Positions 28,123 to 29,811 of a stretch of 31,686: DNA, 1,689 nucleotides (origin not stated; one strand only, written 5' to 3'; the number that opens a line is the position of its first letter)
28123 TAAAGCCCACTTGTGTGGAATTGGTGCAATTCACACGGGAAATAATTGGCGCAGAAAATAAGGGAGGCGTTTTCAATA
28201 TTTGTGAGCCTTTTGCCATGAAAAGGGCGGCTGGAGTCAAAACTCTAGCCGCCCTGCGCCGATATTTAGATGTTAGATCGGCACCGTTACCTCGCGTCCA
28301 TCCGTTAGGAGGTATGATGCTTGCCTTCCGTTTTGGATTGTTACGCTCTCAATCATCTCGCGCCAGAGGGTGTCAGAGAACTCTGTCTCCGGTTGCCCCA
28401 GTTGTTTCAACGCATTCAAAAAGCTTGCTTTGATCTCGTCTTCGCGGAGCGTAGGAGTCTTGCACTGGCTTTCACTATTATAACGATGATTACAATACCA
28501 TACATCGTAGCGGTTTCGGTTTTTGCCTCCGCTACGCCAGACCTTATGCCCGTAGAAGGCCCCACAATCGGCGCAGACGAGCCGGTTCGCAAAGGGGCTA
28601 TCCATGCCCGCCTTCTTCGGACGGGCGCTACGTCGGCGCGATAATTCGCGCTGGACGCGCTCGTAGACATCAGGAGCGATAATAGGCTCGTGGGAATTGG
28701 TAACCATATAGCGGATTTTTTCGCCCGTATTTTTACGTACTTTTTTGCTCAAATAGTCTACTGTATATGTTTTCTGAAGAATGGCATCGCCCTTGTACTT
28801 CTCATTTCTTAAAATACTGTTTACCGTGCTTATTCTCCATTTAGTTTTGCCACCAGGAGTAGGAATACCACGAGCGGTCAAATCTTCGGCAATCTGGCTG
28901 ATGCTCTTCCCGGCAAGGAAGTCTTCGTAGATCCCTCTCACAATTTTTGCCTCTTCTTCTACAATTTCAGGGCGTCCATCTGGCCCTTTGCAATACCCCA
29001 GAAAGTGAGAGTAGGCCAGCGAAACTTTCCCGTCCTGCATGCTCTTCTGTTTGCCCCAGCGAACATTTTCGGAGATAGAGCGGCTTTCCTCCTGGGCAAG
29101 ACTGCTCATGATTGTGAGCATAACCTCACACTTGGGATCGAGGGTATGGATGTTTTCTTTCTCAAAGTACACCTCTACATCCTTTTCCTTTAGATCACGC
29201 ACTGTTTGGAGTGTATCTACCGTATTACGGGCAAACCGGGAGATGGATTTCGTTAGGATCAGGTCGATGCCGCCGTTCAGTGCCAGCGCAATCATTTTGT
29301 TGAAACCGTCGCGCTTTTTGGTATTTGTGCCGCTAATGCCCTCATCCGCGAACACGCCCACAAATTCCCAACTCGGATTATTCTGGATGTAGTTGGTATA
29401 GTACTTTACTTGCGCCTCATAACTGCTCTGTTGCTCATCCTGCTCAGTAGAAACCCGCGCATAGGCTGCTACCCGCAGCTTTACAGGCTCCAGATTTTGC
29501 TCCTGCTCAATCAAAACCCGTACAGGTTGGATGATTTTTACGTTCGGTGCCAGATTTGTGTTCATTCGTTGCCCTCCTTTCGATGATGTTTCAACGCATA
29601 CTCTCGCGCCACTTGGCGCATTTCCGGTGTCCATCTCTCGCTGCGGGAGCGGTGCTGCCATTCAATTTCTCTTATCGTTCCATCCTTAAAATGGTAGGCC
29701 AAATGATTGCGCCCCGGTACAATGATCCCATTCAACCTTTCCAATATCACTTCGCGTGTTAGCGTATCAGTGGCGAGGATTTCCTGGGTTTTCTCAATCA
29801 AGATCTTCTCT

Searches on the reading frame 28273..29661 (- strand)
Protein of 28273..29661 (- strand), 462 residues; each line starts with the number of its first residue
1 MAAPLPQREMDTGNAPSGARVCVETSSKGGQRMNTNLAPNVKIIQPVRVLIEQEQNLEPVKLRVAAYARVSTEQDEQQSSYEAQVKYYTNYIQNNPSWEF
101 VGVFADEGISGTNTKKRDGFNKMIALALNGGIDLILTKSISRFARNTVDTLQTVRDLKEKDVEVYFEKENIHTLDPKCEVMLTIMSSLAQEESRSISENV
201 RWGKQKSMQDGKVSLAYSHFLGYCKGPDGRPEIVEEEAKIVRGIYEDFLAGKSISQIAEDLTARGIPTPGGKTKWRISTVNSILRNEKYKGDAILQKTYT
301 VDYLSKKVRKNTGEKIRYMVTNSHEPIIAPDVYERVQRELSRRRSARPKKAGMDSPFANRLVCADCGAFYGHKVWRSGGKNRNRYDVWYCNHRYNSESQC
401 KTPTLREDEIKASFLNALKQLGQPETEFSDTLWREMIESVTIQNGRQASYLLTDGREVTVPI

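Call 6: search_protein_families(library=pfam, proteins=[window:28273-29661:-], max_evalue=0.01)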
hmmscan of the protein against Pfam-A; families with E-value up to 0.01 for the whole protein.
window:28273-29661:- (462 aa): 3 families
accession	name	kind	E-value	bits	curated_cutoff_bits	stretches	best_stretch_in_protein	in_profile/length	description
PF00239.26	Resolvase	-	3.4e-36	125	23.3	1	64-212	1-144/145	Resolvase, N terminal domain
PF07508.19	Recombinase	-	7.2e-26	90.9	21.1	1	235-343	1-102/102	Recombinase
PF13408.12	Zn_ribbon_recom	-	1.5e-10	41.7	25.3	1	356-419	1-58/58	Recombinase zinc beta ribbon domain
